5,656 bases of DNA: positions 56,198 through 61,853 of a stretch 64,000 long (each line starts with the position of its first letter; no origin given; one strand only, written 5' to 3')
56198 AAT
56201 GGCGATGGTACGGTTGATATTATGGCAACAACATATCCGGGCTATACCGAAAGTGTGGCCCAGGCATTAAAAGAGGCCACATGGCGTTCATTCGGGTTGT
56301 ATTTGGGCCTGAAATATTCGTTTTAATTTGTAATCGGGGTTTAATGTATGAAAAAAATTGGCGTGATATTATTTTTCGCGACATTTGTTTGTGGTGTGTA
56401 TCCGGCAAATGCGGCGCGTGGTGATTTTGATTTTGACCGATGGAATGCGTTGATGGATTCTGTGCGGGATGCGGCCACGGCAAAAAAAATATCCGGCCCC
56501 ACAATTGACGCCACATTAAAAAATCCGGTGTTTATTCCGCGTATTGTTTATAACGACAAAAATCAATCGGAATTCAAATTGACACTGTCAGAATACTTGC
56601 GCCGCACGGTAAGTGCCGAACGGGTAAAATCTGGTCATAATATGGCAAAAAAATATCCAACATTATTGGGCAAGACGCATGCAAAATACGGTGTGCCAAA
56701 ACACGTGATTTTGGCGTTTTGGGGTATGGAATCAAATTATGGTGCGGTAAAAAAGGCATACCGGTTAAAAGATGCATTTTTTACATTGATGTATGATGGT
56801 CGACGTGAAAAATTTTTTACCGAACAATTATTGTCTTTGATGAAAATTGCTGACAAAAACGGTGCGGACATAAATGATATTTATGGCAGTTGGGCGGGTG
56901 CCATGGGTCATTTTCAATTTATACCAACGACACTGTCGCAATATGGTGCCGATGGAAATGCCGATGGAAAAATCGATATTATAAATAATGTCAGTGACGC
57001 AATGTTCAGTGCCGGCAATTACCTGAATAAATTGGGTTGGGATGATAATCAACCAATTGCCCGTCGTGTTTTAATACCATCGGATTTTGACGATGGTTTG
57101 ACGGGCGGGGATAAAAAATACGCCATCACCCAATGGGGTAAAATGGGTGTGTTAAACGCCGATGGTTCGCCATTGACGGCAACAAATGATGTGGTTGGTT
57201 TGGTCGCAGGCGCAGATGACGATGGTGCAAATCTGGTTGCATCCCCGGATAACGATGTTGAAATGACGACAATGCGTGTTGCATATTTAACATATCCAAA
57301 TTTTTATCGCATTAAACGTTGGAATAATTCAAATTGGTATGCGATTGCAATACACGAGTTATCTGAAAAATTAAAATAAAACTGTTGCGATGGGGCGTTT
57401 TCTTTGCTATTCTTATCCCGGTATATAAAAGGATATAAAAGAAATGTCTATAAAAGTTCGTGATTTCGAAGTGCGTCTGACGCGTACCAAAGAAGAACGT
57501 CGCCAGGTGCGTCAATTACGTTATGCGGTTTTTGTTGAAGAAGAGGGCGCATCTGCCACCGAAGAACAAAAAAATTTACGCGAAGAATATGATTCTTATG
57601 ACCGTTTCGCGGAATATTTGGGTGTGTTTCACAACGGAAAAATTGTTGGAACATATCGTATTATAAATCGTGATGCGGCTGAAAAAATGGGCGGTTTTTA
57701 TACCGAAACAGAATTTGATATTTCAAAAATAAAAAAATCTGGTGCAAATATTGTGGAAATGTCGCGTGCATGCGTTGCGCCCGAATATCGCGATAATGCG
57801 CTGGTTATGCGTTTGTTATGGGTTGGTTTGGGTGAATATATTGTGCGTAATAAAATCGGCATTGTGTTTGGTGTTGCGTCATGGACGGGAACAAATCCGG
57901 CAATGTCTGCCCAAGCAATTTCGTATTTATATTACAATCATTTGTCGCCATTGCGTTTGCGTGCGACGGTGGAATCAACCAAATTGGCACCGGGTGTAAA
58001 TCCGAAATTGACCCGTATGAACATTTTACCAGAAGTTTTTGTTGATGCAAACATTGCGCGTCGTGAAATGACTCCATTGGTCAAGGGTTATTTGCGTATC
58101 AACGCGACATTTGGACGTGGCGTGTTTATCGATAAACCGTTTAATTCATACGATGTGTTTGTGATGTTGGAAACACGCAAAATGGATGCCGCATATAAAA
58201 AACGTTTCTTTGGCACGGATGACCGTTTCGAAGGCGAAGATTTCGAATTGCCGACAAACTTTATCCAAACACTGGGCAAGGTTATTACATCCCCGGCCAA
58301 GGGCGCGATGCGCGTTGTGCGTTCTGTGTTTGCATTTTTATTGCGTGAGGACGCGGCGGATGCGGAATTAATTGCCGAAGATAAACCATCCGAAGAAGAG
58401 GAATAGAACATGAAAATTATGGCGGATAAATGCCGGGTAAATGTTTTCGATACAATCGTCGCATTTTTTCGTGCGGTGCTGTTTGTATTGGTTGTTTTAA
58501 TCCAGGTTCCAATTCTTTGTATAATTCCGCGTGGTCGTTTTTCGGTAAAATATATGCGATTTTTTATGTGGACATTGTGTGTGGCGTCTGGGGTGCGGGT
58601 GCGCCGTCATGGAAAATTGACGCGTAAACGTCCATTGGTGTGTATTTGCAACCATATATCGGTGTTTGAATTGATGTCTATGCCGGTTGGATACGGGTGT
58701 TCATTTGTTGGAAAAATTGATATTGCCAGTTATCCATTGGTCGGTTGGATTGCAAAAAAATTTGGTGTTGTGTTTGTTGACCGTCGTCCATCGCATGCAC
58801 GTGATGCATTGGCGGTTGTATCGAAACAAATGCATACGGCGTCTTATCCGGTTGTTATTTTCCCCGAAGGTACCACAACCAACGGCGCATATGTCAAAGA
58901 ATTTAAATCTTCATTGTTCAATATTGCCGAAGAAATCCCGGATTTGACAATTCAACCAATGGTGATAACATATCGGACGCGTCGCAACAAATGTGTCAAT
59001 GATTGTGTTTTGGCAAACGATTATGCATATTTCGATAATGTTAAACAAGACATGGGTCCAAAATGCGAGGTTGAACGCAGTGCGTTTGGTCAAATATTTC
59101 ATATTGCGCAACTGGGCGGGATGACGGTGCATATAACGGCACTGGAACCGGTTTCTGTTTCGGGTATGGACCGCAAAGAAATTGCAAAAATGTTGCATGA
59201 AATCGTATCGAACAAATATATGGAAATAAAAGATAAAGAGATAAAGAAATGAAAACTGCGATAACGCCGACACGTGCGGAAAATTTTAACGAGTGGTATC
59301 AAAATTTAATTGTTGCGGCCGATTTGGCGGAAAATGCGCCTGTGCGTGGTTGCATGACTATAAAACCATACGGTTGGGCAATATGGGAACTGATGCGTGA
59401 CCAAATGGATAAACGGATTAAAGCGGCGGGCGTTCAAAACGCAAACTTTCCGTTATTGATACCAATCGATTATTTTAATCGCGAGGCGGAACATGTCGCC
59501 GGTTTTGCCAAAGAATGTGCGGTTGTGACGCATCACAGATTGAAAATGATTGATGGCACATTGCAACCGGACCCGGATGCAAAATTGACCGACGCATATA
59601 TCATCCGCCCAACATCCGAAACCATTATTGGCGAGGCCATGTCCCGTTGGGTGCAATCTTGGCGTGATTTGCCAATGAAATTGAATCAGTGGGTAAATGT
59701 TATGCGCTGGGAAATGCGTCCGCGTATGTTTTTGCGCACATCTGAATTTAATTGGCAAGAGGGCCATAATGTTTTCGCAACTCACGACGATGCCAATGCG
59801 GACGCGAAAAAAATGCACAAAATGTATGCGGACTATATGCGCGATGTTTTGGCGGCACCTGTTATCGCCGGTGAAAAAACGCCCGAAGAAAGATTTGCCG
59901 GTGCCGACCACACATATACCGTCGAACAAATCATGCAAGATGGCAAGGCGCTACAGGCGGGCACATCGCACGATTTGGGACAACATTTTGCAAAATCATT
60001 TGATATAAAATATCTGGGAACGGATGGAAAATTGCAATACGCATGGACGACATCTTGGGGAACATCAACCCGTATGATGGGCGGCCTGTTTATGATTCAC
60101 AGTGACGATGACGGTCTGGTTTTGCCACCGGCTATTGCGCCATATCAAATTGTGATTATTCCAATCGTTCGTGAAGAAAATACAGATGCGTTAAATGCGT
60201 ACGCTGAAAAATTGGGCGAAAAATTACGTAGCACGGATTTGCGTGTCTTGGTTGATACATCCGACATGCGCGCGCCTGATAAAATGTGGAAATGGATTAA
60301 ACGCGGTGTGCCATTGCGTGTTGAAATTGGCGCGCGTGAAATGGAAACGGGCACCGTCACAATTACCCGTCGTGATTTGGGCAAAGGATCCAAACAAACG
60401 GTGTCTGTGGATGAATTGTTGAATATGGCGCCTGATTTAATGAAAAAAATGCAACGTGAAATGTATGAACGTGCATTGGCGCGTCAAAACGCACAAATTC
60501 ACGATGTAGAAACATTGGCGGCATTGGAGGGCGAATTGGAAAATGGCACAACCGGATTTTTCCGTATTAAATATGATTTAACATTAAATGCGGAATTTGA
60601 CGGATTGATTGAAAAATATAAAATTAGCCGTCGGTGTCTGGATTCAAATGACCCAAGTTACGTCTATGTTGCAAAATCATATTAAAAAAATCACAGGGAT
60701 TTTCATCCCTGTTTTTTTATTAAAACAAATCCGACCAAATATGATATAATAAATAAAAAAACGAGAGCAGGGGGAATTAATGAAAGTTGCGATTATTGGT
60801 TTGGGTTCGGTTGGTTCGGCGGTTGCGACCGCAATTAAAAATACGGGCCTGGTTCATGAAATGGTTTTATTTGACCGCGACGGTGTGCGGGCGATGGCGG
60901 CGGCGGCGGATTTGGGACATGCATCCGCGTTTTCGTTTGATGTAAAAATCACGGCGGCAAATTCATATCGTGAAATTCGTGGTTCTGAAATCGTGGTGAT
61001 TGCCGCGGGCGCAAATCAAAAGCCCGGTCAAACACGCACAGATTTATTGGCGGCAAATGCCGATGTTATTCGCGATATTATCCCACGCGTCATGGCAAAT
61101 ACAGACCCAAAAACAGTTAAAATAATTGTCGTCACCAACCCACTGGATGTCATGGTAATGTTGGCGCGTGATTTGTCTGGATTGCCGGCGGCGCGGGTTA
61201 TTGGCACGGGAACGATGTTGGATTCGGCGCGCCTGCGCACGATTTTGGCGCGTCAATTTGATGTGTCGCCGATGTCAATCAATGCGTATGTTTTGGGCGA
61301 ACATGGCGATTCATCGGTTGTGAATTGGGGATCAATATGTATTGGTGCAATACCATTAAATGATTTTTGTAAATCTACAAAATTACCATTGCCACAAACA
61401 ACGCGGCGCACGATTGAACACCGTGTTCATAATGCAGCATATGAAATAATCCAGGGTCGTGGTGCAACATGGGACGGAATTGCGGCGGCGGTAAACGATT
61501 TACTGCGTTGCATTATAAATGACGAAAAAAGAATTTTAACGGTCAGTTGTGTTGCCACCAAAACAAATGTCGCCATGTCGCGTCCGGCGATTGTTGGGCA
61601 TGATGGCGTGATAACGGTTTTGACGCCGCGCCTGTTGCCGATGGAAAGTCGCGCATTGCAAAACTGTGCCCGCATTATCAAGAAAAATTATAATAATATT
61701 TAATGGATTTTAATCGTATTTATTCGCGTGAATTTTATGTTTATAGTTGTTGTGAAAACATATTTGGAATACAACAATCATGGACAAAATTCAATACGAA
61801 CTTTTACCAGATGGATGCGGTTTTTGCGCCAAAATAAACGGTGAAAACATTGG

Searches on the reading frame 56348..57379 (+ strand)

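Call 17: search_protein_families(library=pfam, proteins=[window:56348-57379:+], max_evalue=0.01)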
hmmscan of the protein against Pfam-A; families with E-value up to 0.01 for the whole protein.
window:56348-57379:+ (343 aa): 1 family
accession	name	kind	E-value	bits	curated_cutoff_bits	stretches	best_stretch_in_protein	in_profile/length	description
PF13406.11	SLT_2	-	2.6e-84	283.3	24.3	1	35-340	5-292/292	Transglycosylase SLT domain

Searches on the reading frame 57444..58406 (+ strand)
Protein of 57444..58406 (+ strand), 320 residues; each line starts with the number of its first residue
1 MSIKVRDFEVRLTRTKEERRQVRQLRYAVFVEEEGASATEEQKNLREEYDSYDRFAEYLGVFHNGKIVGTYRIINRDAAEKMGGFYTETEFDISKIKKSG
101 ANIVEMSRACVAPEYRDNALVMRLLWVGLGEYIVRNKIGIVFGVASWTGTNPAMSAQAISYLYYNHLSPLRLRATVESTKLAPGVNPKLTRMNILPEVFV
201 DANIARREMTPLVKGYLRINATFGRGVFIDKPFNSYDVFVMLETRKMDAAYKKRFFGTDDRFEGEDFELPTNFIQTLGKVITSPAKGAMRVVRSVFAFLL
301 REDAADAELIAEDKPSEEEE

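Call 56: search_protein_families(library=pfam, proteins=[window:57444-58406:+], max_evalue=0.001)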
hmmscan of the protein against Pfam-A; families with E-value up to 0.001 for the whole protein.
window:57444-58406:+ (320 aa): 3 families
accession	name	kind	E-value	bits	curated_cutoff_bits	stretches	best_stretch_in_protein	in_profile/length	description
PF13444.12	Acetyltransf_5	-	5.8e-27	94.8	22.4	1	25-126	1-102/102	Acetyltransferase (GNAT) domain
PF21926.2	FeeM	-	1e-07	32.3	27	1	22-124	2-101/158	N-acyl amino acid synthase FeeM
PF13527.13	Acetyltransf_9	-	7.2e-05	23.2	25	0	15-76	6-61/127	Acetyltransferase (GNAT) domain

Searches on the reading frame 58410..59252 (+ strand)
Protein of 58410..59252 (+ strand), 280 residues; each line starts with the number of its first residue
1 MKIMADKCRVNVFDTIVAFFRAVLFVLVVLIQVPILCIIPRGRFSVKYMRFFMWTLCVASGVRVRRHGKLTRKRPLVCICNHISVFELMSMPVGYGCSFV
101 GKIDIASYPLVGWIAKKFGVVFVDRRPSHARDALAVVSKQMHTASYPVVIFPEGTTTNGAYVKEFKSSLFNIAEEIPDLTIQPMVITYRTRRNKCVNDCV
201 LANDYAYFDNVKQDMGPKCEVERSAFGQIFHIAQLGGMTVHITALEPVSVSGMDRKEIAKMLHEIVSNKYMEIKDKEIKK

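Call 56: search_protein_families(library=pfam, proteins=[window:58410-59252:+], max_evalue=0.001)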
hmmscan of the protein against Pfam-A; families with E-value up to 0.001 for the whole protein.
window:58410-59252:+ (280 aa): 1 family
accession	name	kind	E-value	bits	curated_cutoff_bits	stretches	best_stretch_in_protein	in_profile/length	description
PF01553.26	Acyltransferase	-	5.8e-23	81.6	23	1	63-186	3-131/132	Acyltransferase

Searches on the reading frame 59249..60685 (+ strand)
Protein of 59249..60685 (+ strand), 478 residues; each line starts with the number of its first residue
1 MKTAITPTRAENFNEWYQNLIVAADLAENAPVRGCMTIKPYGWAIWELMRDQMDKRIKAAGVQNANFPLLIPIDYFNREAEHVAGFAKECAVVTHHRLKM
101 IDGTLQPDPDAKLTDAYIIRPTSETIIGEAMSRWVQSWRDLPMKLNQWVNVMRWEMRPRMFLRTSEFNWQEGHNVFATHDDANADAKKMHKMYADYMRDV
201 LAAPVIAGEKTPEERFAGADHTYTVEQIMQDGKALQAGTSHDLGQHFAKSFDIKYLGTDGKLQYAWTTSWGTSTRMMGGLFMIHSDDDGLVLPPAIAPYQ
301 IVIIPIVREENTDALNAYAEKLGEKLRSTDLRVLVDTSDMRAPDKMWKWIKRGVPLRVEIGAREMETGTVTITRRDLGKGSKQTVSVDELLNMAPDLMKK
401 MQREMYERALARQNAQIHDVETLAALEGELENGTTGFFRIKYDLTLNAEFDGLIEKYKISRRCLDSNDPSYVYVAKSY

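Call 56: search_protein_families(library=pfam, proteins=[window:59249-60685:+], max_evalue=0.001)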
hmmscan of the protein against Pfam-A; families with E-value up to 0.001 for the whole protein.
window:59249-60685:+ (478 aa): 2 families
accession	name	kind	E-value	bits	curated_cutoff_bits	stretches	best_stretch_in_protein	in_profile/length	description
PF03129.25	HGTP_anticodon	-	6.6e-19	68.3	21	1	300-393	1-90/94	Anticodon binding domain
PF00587.30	tRNA-synt_2b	-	2e-14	54.5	29.3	1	114-278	8-173/179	tRNA synthetase class II core domain (G, H, P, S and T)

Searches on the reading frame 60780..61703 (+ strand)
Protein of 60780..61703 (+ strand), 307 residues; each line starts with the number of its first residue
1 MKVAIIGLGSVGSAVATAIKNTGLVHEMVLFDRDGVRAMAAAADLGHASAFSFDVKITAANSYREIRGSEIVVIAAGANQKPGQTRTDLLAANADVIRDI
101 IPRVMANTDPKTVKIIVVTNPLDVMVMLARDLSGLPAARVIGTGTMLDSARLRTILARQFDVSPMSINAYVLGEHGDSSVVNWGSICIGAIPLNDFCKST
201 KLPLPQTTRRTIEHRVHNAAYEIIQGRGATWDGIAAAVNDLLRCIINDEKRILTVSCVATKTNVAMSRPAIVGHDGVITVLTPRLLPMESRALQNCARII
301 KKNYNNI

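Call 56: search_protein_families(library=pfam, proteins=[window:60780-61703:+], max_evalue=0.001)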
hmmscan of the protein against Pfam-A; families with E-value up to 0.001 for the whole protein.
window:60780-61703:+ (307 aa): 5 families
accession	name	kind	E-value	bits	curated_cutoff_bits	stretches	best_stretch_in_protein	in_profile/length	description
PF00056.29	Ldh_1_N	-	1.4e-35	122.8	27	1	1-142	1-141/141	lactate/malate dehydrogenase, NAD binding domain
PF02866.23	Ldh_1_C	-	1.2e-27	97.4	22.6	1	145-305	1-168/174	lactate/malate dehydrogenase, alpha/beta C-terminal domain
PF03807.23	F420_oxidored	-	5e-05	24.3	21.6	1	2-76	1-67/94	NADP oxidoreductase coenzyme F420-dependent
PF03435.24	Sacchrp_dh_NADP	-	0.00011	23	25.1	1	3-78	1-78/129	Saccharopine dehydrogenase NADP binding domain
PF00899.27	ThiF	-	0.00091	18.9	28.1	0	2-58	22-77/238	ThiF family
